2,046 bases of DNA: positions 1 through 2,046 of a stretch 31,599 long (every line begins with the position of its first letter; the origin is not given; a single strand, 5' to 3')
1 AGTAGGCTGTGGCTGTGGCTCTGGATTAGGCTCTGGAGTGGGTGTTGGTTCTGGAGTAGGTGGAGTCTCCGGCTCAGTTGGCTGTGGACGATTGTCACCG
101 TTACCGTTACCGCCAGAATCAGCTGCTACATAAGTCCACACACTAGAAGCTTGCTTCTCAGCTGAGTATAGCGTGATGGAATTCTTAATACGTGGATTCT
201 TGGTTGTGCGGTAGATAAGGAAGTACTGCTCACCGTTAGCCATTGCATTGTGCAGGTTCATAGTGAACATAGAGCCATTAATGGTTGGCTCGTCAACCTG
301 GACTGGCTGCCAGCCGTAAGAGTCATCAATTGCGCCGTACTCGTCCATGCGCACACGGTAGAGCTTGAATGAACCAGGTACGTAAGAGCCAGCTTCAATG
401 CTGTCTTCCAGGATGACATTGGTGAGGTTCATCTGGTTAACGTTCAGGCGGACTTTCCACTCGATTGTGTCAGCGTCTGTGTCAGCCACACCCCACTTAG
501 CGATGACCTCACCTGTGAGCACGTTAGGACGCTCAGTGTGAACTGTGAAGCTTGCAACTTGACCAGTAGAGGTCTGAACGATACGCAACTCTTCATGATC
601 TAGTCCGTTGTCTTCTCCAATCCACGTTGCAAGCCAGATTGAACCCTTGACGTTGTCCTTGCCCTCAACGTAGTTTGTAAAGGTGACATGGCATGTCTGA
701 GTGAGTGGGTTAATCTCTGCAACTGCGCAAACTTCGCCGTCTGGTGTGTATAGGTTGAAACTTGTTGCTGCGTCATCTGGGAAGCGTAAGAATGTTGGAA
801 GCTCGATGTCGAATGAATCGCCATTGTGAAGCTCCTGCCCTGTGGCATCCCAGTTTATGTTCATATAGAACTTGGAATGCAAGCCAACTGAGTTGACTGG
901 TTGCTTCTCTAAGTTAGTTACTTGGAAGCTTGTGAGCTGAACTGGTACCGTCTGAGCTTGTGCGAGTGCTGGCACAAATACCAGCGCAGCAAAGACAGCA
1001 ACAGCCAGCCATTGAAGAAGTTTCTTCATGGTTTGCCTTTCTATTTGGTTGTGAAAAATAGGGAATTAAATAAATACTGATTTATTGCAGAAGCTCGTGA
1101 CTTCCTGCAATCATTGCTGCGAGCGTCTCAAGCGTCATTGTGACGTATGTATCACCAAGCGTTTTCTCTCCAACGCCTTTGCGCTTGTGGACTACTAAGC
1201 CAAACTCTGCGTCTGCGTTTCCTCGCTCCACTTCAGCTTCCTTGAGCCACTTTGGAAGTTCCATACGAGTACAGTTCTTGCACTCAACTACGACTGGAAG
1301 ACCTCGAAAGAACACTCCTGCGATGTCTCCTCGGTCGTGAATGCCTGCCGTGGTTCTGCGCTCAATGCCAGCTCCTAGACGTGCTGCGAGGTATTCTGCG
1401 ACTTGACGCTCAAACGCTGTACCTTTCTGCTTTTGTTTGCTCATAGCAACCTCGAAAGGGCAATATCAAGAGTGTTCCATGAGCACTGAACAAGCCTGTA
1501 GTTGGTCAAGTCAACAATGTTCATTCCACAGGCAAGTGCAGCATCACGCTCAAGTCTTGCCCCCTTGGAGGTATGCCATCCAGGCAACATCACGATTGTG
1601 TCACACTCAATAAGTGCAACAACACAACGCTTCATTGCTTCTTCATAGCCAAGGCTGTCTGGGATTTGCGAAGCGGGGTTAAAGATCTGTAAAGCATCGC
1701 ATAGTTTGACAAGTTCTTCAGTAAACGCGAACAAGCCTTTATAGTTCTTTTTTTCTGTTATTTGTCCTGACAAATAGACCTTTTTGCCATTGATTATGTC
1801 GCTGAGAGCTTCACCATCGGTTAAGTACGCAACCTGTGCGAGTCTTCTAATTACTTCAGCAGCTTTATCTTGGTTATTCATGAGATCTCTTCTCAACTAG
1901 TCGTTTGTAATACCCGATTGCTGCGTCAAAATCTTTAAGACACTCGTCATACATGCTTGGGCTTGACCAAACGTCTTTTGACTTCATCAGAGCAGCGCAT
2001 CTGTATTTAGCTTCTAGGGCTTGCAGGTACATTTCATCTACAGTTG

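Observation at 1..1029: Phage-encoded secreted LPXTG adhesin (MSCRAMM-like) that spans the contig junction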

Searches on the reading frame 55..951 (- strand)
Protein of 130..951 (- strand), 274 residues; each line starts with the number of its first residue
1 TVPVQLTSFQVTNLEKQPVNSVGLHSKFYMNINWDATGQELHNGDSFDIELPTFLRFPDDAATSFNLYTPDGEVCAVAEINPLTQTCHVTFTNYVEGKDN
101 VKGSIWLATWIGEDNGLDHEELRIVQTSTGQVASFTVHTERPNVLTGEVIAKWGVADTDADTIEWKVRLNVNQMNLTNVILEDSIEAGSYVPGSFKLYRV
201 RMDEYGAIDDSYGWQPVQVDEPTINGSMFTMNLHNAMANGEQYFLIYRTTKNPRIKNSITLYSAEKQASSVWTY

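Call 74: search_protein_representatives(protein=window:130-951:-)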
Query: 274 residues. Proteins with E-value up to 0.001 (for the whole library): 562; up to 1e-10: 185; up to 1e-30: 19. The best 150 are listed.
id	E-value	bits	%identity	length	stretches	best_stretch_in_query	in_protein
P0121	1.9e-60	221.2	45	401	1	1-271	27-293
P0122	3.5e-46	174.5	35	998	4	2-270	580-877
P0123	5.6e-44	167.2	42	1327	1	2-269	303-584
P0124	8.0e-44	166.7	37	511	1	4-274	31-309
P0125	1.0e-40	156.6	35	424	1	4-274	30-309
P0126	1.1e-37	146.6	40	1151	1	4-268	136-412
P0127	3.7e-37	144.9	39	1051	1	4-269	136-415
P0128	1.3e-36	143.1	37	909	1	5-266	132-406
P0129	5.3e-36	141.1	37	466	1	4-269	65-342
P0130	1.6e-35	139.5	39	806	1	4-264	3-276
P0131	2.1e-34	135.8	39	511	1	4-254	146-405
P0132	4.1e-33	131.6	37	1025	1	2-274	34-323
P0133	1.0e-32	130.3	36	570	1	7-269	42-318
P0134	1.2e-32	130.0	37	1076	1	2-266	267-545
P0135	3.9e-32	128.4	36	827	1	2-266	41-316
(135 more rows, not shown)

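Call 75: list_cluster_members(proteins=[P0122, P0123, P0124, P0125, P0126, P0127, P0128, P0129, P0130, P0132])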
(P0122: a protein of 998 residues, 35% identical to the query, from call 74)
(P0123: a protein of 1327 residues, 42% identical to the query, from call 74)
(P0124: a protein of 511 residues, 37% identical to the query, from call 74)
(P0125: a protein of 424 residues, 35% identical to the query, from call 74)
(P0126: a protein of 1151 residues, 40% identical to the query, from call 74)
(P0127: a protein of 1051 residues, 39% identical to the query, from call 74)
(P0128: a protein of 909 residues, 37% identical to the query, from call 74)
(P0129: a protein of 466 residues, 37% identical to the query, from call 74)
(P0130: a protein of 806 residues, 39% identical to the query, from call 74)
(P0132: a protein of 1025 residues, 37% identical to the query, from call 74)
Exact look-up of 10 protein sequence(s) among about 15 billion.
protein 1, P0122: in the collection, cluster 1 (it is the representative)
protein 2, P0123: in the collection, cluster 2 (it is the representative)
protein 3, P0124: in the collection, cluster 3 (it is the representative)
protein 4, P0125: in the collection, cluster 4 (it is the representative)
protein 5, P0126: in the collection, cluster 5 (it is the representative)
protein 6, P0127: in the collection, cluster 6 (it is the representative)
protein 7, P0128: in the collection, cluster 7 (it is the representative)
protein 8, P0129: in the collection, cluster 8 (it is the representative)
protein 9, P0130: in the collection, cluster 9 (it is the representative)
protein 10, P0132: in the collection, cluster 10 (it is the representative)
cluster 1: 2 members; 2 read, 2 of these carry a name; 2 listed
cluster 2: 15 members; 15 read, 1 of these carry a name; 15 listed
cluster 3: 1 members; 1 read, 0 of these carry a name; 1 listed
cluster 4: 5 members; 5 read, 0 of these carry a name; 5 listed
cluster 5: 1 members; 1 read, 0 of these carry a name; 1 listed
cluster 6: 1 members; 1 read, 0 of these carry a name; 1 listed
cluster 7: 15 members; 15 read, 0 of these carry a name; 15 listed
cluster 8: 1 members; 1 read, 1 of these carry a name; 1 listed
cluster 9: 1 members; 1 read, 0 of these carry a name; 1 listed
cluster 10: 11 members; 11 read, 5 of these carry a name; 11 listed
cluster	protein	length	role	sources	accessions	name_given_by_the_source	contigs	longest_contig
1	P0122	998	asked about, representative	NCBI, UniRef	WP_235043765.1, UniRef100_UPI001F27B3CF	Ig-like domain-containing protein, partial [Peptoniphilus mikwangii] | Ig-like domain-containing protein n=1 Tax=Peptoniphilus mikwangii TaxID=1354300 ...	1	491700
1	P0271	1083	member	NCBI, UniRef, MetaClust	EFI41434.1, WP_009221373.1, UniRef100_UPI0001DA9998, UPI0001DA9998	Ig-like domain-containing protein, partial [Peptoniphilus sp. oral taxon 386] | Ig-like domain-containing protein n=1 Tax=Peptoniphilus sp. oral taxon 386 TaxID=652713 ... | status=active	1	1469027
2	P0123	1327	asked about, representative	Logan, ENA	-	-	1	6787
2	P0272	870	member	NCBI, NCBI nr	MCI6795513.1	MAG: Cna B-type domain-containing protein, partial [Lachnospiraceae bacterium] | Cna B-type domain-containing protein [Lachnospiraceae bacterium]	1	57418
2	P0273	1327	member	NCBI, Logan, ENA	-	-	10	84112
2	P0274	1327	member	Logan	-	-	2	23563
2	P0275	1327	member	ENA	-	-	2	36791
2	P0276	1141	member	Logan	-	-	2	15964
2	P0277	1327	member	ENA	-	-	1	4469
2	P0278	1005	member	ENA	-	-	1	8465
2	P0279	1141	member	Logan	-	-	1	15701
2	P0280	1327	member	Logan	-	-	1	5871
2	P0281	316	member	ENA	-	-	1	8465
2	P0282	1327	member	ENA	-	-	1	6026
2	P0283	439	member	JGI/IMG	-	-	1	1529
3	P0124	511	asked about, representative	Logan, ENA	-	-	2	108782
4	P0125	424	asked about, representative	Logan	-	-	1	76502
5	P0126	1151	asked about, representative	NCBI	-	-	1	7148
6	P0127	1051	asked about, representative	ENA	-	-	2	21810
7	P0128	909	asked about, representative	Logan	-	-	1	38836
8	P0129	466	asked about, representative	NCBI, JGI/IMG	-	uncharacterized surface anchored protein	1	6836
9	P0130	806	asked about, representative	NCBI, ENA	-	-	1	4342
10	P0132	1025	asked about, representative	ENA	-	-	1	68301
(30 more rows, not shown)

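Call 90: search_solved_structures(query=A4, max_evalue=0.01, show_alignments=5)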
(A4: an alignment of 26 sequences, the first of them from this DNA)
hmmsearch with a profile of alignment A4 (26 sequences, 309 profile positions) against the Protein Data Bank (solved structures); distinct sequences matched with E-value up to 0.01: 18.
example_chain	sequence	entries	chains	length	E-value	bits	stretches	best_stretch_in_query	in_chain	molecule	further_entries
4b5z_A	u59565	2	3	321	3.1e-14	56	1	38-267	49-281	FIBRONECTIN-BINDING PROTEIN A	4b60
9njy_A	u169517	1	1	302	2.3e-12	49.9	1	9-191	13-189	Clumping factor A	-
2vr3_A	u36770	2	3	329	4.3e-12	49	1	19-217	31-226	CLUMPING FACTOR A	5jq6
1n67_A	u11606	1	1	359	1.1e-11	47.6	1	20-236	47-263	Clumping Factor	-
5cf3_A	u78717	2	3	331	5.5e-11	45.4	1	39-299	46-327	Bone sialoprotein-binding protein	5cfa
5wta_A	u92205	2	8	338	2.9e-10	43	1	4-266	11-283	Serine-aspartate repeat-containing protein E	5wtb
5ihw_A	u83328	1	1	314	4.1e-10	42.5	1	4-266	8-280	Serine-aspartate repeat-containing protein E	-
2f6a_A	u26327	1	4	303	5.4e-09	38.8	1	17-279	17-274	Collagen adhesin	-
2f68_X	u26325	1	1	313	7.4e-09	38.4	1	17-280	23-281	Collagen adhesin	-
3asw_A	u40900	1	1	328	7.7e-09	38.3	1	39-145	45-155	Clumping factor B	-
3au0_A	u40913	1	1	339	8.5e-09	38.2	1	39-145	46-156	Clumping factor B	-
3at0_A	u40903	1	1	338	1e-08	37.9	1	39-145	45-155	Clumping factor B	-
4f1z_A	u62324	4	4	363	8e-08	35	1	39-145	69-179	Clumping factor B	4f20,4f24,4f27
3v10_A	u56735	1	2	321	3.1e-07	33.1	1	37-277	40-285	Rhusiopathiae surface protein B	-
3is1_X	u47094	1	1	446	4.5e-07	32.5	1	16-144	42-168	Uro-adherence factor A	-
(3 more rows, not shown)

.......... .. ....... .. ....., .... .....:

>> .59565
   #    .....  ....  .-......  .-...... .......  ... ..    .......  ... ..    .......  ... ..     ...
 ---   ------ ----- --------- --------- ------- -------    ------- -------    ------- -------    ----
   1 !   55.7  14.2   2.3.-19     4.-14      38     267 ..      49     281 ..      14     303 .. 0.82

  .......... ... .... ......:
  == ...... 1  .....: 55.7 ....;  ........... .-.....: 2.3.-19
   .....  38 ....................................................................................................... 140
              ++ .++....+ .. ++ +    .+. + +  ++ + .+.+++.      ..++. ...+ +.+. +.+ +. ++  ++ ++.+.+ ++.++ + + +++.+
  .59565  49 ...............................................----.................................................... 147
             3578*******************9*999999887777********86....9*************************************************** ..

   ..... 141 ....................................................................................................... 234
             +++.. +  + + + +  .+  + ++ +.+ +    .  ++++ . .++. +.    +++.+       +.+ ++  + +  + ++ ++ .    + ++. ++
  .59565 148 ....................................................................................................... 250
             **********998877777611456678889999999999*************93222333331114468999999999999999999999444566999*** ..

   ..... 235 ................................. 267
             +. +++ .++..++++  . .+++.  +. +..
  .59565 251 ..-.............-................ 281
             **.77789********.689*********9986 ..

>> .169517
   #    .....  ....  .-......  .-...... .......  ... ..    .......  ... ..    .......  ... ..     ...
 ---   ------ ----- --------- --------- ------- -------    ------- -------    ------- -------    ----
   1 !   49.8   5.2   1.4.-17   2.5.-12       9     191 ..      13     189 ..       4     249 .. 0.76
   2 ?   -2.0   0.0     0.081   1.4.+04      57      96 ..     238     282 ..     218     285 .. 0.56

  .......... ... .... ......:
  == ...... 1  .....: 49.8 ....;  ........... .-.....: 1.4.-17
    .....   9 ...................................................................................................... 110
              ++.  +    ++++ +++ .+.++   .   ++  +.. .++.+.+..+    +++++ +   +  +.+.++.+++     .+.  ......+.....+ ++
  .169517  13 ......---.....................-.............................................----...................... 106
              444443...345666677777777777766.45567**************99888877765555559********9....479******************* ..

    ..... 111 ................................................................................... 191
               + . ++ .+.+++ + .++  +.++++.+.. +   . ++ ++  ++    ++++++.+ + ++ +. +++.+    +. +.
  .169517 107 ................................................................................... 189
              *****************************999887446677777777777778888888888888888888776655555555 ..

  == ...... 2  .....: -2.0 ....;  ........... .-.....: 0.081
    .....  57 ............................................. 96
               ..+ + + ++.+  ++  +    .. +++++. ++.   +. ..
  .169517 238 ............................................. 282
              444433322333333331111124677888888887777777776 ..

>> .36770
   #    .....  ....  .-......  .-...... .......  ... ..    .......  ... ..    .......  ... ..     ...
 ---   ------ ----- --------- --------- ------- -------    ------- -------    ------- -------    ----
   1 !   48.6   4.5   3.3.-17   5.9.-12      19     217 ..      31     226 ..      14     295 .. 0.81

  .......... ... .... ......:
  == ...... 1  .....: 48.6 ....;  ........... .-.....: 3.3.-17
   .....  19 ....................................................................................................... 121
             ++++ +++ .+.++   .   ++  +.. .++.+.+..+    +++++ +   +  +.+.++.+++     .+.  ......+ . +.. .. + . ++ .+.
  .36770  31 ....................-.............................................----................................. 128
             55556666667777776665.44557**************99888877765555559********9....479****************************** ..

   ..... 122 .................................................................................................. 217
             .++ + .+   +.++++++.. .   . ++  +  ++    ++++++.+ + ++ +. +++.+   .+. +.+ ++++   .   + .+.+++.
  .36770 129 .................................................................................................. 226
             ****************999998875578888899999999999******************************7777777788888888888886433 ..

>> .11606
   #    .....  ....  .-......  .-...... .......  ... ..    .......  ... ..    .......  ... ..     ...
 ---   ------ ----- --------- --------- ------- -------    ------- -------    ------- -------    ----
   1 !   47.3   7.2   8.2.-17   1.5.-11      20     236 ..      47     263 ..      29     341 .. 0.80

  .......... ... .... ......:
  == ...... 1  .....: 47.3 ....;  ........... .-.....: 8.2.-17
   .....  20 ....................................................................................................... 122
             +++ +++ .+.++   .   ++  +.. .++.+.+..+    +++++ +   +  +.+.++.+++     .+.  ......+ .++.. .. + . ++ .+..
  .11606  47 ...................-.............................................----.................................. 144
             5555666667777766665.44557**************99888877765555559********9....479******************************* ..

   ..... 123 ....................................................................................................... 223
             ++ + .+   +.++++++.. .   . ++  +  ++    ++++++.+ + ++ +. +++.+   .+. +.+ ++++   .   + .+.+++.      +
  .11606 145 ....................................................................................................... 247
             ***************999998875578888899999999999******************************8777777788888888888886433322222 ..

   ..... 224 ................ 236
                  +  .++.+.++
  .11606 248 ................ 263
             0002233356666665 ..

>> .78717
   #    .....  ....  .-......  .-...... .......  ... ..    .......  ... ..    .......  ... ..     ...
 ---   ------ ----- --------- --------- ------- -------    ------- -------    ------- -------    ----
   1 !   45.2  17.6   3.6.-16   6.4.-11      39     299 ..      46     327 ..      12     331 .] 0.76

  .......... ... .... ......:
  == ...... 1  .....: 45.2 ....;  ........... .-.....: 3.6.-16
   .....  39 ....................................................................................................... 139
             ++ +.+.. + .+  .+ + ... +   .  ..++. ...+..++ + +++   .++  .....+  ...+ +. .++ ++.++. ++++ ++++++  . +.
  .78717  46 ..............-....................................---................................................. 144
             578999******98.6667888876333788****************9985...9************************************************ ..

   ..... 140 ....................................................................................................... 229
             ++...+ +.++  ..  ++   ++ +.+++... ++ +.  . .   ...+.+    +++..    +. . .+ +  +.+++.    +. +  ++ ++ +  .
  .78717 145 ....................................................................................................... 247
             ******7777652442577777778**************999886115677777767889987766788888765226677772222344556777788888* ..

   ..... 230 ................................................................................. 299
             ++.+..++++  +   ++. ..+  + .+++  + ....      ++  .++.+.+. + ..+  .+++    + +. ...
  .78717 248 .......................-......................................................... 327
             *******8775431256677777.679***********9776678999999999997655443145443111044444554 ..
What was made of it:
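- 1..129 (-): Latch-like motif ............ followed by the first part of the Pro/Glu/Thr-rich wall-spanning linker (aa 301-343). The broader family's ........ aligns with the C-terminal DSGGGDG of Bbp (call 90).
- On MSCRAMM (cell-wall-anchored adhesins with tandem IgG-like A-region domains): The family consensus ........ aligns with the terminal DSGGGDG of Bbp (call 90).
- Closest known: Clf-Sdr-FnBP family. Same: The post-domain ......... aligns with the DSGGGDG of Bbp (call 90).
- The broader profile hits FnBPA at 3e-14, ClfA, Bbp, SdrE, Cna at 5e-9 and RspB (call 90).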

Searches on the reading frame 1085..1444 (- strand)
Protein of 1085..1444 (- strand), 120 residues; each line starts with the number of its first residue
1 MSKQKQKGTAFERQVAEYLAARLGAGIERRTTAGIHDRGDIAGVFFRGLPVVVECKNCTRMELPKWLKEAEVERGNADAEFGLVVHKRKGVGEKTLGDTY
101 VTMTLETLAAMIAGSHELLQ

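Call 12: search_protein_families(library=phrogs, proteins=[window:1085-1444:-], max_evalue=0.001)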
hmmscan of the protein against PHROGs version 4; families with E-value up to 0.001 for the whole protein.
window:1085-1444:- (120 aa): 1 family
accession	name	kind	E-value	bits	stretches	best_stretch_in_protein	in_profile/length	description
phrog_244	-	DNA, RNA and nucleotide metabolism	2.7e-29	103.8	1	1-115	5-113/186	RusA-like Holliday junction resolvase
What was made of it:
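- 1082..1444 (-): Upstream RusA-like Holliday-junction resolvase gene. phrog_244, E=2.7e-29 (call 12).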

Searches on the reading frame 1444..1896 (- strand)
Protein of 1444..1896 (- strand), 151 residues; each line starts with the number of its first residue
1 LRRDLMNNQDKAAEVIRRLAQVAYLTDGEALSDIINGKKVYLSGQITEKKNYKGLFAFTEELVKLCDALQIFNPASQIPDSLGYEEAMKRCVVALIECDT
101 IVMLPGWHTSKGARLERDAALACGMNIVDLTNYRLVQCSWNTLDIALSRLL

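Call 12: search_protein_families(library=phrogs, proteins=[window:1444-1896:-], max_evalue=0.001)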
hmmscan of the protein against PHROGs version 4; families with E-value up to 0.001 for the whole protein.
window:1444-1896:- (151 aa): 4 families
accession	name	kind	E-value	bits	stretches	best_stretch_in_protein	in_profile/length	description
phrog_355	-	DNA, RNA and nucleotide metabolism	4.4e-19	69.9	1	37-134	74-176/249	nucleoside 2-deoxyribosyltransferase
phrog_5781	-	unknown function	1.4e-17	65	1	37-132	5-101/220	-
phrog_12019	-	other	1.8e-07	32.1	1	81-132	63-114/241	MazG-like pyrophosphatase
phrog_15484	-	other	0.00019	22.2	1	81-132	196-247/253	hydrolase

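Call 70: search_protein_families(library=pfam, proteins=[window:1444-1896:-], max_evalue=0.01)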
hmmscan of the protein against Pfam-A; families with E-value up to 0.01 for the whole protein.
window:1444-1896:- (151 aa): 2 families
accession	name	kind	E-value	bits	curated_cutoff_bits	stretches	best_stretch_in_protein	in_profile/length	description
PF14359.12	DUF4406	-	6.8e-22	78.1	22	1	38-128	1-90/91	Domain of unknown function (DUF4406)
PF23356.2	TPR_PEP5_VPS11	-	0.0029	17.4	27.5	1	18-73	92-146/354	PEP5/VPS11 Clathrin repeat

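Call 79: search_protein_families(library=padloc, proteins=[window:1444-1896:-], max_evalue=0.01)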
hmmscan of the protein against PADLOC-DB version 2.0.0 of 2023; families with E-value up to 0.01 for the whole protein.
window:1444-1896:- (151 aa): 0 families
